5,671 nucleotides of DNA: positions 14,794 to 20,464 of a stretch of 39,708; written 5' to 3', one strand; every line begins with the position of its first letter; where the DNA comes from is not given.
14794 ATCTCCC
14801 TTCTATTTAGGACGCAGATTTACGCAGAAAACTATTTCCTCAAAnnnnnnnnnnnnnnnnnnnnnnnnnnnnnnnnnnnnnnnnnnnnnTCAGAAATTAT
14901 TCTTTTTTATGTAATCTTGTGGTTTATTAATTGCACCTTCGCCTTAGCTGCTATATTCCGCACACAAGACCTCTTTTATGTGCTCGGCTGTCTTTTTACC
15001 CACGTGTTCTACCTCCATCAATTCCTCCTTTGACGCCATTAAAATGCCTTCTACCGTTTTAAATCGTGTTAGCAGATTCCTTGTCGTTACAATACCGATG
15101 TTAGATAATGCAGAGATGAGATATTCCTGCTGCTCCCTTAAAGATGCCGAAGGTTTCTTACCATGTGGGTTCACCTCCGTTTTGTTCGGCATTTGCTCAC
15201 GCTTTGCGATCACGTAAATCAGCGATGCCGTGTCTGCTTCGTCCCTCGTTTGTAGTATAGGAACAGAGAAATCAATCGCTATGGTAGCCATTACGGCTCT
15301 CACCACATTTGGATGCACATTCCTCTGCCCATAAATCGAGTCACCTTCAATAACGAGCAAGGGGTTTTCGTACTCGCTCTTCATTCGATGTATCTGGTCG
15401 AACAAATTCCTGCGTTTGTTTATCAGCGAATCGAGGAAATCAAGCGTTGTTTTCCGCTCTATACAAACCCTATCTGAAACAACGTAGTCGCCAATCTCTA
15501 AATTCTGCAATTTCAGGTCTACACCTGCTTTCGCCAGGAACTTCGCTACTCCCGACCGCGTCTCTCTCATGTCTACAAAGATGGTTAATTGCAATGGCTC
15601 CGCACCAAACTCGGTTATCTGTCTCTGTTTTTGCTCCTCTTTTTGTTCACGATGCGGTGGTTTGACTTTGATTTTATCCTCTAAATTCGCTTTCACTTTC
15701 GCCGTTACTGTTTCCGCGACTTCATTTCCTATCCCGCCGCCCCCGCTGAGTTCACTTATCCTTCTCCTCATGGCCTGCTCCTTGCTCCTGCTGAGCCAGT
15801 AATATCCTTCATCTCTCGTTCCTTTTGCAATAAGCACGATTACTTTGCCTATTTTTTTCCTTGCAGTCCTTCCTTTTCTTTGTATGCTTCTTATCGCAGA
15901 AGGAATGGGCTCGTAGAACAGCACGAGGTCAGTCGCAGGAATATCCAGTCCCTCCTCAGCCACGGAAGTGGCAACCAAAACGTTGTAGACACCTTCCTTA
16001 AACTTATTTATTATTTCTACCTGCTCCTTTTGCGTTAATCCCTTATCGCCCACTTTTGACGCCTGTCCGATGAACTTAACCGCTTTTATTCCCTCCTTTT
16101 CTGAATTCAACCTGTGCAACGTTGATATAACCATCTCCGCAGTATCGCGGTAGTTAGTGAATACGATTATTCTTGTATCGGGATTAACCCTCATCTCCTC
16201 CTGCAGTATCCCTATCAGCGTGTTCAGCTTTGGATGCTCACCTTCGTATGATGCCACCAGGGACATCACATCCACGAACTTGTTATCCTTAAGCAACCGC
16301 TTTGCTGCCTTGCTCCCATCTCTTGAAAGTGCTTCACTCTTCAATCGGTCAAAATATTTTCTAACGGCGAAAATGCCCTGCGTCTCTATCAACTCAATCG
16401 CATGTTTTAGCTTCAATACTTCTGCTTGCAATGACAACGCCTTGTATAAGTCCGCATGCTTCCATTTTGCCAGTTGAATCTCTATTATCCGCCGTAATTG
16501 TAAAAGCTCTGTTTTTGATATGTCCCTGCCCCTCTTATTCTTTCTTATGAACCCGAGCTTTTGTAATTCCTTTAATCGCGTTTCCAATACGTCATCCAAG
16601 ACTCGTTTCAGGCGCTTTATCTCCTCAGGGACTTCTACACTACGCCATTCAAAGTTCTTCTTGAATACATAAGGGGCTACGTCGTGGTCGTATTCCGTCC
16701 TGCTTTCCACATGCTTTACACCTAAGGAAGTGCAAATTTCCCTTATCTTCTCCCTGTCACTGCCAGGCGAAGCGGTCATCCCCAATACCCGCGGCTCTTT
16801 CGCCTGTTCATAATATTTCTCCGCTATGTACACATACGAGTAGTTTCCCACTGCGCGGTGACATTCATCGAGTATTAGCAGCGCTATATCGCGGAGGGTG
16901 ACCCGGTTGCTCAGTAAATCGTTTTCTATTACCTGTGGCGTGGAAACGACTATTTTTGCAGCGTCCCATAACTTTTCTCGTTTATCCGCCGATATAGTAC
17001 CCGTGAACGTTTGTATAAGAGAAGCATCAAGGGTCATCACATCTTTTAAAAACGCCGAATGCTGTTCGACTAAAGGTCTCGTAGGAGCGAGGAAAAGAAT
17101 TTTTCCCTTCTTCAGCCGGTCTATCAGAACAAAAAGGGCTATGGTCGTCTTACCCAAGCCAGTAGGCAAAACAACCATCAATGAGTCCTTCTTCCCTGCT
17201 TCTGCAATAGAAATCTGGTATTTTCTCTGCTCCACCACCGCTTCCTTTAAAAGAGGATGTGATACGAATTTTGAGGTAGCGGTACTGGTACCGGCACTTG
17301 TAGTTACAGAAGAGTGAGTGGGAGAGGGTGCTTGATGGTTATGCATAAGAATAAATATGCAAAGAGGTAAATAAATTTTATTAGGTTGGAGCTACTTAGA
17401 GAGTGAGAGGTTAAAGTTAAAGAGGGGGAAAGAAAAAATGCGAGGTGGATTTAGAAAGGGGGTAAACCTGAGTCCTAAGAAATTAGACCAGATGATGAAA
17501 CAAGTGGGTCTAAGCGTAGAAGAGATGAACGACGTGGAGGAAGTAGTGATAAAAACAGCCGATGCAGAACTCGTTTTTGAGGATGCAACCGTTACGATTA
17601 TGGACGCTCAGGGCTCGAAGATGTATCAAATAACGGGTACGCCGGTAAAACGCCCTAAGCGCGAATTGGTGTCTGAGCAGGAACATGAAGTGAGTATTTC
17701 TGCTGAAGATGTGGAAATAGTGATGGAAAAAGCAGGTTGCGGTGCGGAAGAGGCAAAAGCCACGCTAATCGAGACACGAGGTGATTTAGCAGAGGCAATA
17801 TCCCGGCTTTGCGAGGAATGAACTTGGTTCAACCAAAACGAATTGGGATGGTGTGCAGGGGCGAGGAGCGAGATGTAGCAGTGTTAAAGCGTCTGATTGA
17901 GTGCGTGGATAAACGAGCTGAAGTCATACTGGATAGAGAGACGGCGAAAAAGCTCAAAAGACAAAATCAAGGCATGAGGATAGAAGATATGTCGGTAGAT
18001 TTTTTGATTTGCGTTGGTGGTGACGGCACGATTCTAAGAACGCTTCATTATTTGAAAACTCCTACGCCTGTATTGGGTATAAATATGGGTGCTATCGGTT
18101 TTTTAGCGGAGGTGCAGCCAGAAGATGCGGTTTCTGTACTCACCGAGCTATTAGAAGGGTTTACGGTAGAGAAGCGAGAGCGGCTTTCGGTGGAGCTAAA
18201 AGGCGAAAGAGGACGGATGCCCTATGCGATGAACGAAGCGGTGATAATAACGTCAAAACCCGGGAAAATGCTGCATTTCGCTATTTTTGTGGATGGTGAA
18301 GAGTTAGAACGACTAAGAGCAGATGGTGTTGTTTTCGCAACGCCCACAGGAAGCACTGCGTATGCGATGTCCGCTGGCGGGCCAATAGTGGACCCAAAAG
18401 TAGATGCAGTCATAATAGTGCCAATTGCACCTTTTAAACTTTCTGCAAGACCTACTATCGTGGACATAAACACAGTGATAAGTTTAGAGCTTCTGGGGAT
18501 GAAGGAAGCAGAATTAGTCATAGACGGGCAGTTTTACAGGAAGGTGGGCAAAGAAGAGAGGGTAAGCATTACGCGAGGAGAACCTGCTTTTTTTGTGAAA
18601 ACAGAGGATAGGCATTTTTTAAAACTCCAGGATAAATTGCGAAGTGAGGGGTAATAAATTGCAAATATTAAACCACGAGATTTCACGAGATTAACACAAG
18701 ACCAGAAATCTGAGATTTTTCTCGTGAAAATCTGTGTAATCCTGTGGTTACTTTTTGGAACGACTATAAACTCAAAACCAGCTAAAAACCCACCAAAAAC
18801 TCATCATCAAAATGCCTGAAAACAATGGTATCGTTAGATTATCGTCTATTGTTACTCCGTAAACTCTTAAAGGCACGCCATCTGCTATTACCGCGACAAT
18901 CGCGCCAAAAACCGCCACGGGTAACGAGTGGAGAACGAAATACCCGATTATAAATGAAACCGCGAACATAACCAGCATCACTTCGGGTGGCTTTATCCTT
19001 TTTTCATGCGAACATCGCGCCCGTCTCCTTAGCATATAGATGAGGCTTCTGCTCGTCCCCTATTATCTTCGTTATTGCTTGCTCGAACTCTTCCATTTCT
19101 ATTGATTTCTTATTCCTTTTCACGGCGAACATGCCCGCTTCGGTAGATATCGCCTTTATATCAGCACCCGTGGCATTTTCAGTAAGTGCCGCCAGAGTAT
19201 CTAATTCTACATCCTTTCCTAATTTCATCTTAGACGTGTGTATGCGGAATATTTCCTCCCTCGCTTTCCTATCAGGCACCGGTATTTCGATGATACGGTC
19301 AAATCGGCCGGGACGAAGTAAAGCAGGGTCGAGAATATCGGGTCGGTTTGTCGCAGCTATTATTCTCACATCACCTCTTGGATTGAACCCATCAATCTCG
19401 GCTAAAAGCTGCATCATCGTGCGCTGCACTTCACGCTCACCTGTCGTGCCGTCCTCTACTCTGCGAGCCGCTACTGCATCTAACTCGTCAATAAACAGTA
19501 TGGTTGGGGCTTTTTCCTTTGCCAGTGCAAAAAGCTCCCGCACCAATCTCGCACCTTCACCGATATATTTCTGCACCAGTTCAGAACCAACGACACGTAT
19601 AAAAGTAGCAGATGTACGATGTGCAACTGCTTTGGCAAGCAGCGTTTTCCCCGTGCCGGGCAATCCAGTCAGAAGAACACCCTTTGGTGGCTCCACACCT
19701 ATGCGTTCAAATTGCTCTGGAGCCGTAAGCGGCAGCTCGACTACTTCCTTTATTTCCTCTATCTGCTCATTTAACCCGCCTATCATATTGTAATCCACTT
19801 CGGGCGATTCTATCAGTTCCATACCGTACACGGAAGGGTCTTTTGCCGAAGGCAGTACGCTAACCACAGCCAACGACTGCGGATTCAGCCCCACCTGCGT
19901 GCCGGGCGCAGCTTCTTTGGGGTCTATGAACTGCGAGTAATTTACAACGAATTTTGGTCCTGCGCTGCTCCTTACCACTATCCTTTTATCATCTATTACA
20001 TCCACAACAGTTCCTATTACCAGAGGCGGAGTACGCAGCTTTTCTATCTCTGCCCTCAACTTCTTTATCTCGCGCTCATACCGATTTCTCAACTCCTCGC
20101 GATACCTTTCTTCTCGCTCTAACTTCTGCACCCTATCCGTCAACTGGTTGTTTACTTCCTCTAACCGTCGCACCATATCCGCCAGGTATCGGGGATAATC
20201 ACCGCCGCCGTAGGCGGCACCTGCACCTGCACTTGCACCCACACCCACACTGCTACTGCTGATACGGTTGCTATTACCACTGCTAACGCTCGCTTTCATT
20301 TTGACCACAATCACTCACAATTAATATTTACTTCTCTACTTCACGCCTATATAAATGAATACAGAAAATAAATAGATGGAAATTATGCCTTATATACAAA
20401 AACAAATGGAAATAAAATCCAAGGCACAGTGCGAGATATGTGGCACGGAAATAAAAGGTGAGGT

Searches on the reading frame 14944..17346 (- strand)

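Call 9: search_protein_families(library=pfam, proteins=[window:14944-17346:-], max_evalue=0.001)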
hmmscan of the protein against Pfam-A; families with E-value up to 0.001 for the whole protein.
window:14944-17346:- (800 aa): 9 families
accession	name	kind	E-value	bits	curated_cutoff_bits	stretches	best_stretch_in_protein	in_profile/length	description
PF02732.21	ERCC4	-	4.7e-33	114.5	24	1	591-712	1-139/140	ERCC4 domain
PF00270.35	DEAD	-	9.3e-26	91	26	1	46-199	7-165/167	DEAD/DEAH box helicase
PF00271.37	Helicase_C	-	1.2e-24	87.1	23.5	1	380-497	5-109/110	Helicase conserved C-terminal domain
PF21210.2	RNA_helicase_helical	-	4.7e-23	81.8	27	1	252-360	2-106/108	Putative ATP-dependent RNA helicase, helical bundle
PF04851.21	ResIII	-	7.1e-21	75.2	22.5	1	41-194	5-162/164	Type III restriction enzyme, res subunit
PF12826.13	HHH_2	-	6.4e-08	33.1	27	1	749-792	10-53/64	Helix-hairpin-helix motif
PF14520.12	HHH_5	-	1.1e-07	32.6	27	1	745-792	6-53/57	Helix-hairpin-helix domain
PF22590.2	Cas3-like_C_2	-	6.5e-05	23.6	27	1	439-498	48-105/106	CRISPR-associated nuclease/helicase Cas3, C-terminal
PF00633.29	HHH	-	0.00019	21.5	24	1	765-792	2-29/30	Helix-hairpin-helix motif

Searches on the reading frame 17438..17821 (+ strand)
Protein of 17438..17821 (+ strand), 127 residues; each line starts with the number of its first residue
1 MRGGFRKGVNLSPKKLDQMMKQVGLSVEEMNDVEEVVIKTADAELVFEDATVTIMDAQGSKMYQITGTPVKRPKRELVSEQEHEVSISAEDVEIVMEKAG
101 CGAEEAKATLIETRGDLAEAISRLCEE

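Call 43: search_protein_families(library=pfam, proteins=[window:17438-17821:+], max_evalue=0.001)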
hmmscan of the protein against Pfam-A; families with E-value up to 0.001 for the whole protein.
window:17438-17821:+ (127 aa): 2 families
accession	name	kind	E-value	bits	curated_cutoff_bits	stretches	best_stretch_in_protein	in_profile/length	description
PF01849.23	NAC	-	2.9e-16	59.6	21.3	1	13-70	1-55/57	NAC domain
PF19026.7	UBA_HYPK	-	1.1e-07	31.6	27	1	85-125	1-41/41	HYPK UBA domain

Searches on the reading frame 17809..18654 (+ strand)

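Call 10: search_protein_families(library=ncbifam, proteins=[window:17809-18654:+], max_evalue=0.00001)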
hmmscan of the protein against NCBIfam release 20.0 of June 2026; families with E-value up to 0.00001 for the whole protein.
window:17809-18654:+ (281 aa): 18 families
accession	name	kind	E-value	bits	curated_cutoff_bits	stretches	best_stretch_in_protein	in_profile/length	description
NF002984.0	PRK03708.1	equivalog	8e-79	264.9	326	1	11-279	2-275/277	NAD(+) kinase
NF010678.0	PRK14076.1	equivalog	8e-74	249.5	493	1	7-277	289-567/570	bifunctional NADP phosphatase/NAD kinase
NF002255.0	PRK01185.1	subfamily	4.6e-63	212.8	304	1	11-277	2-265/271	NAD(+) kinase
NF002306.0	PRK01231.1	equivalog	2.5e-56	191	316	1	10-257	9-267/299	NAD(+) kinase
NF002521.0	PRK01911.1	equivalog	3.2e-51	174.5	309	1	42-272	35-278/292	NAD kinase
NF002892.0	PRK03372.1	equivalog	4.1e-50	170.8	299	1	40-259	48-272/312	NAD kinase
NF002561.0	PRK02155.1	equivalog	1.1e-49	169.3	371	1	10-259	7-265/297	NAD kinase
NF002893.0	PRK03378.1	equivalog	2.5e-47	161.6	386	1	12-259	8-265/292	NAD(+) kinase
NF002579.0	PRK02231.1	equivalog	2e-42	145.6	459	1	33-258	38-273/301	NAD(+) kinase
NF010677.0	PRK14075.1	equivalog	3.3e-38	131.7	260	1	40-258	23-229/257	NAD(+) kinase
NF010679.0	PRK14077.1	equivalog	2.5e-37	128.8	343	1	8-277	9-283/287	NAD(+) kinase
NF002731.0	PRK02645.1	equivalog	1.4e-36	126.5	312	1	40-277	35-290/305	NAD(+) kinase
NF003391.0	PRK04539.1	equivalog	4.7e-36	124.4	470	1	10-260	6-270/296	inorganic polyphosphate/ATP-NAD kinase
NF002732.0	PRK02649.1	equivalog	5.5e-35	121.3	348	1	60-276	66-288/305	NAD(+) kinase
NF003406.0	PRK04761.1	equivalog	5.3e-27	94.6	211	1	44-229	20-204/257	NAD kinase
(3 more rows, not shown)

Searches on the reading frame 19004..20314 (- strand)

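Call 9: search_protein_families(library=pfam, proteins=[window:19004-20314:-], max_evalue=0.001)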
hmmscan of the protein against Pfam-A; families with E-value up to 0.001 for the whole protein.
window:19004-20314:- (436 aa): 9 families
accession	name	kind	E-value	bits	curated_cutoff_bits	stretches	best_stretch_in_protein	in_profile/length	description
PF00004.35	AAA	-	3.5e-43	147.6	21.2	1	213-345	1-130/131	ATPase family associated with various cellular activities (AAA)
PF16450.11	Prot_ATP_ID_OB_C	-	1.7e-15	57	23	1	100-155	1-56/56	Proteasomal ATPase OB C-terminal domain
PF17862.7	AAA_lid_3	-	1.8e-13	50.2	27.2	1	368-412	1-45/45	AAA+ lid domain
PF07728.20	AAA_5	-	7e-06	26.5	22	1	212-333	1-136/139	AAA domain (dynein-related subfamily)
PF13191.12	AAA_16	-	1.4e-05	26.1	32.6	0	210-237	24-51/167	AAA ATPase domain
PF17758.7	Prot_ATP_ID_OB_N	-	6.2e-05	23.1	23.4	1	100-155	2-56/62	Proteasomal ATPase OB N-terminal domain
PF05673.19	DUF815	-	0.00039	20.1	23.8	1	208-278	51-116/249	Protein of unknown function (DUF815)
PF05496.18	RuvB_N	-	0.0007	19.8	27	0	208-282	31-97/159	Holliday junction DNA helicase RuvB P-loop domain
PF00038.26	Filament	-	0.00088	19.4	40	1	46-94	18-67/313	Intermediate filament protein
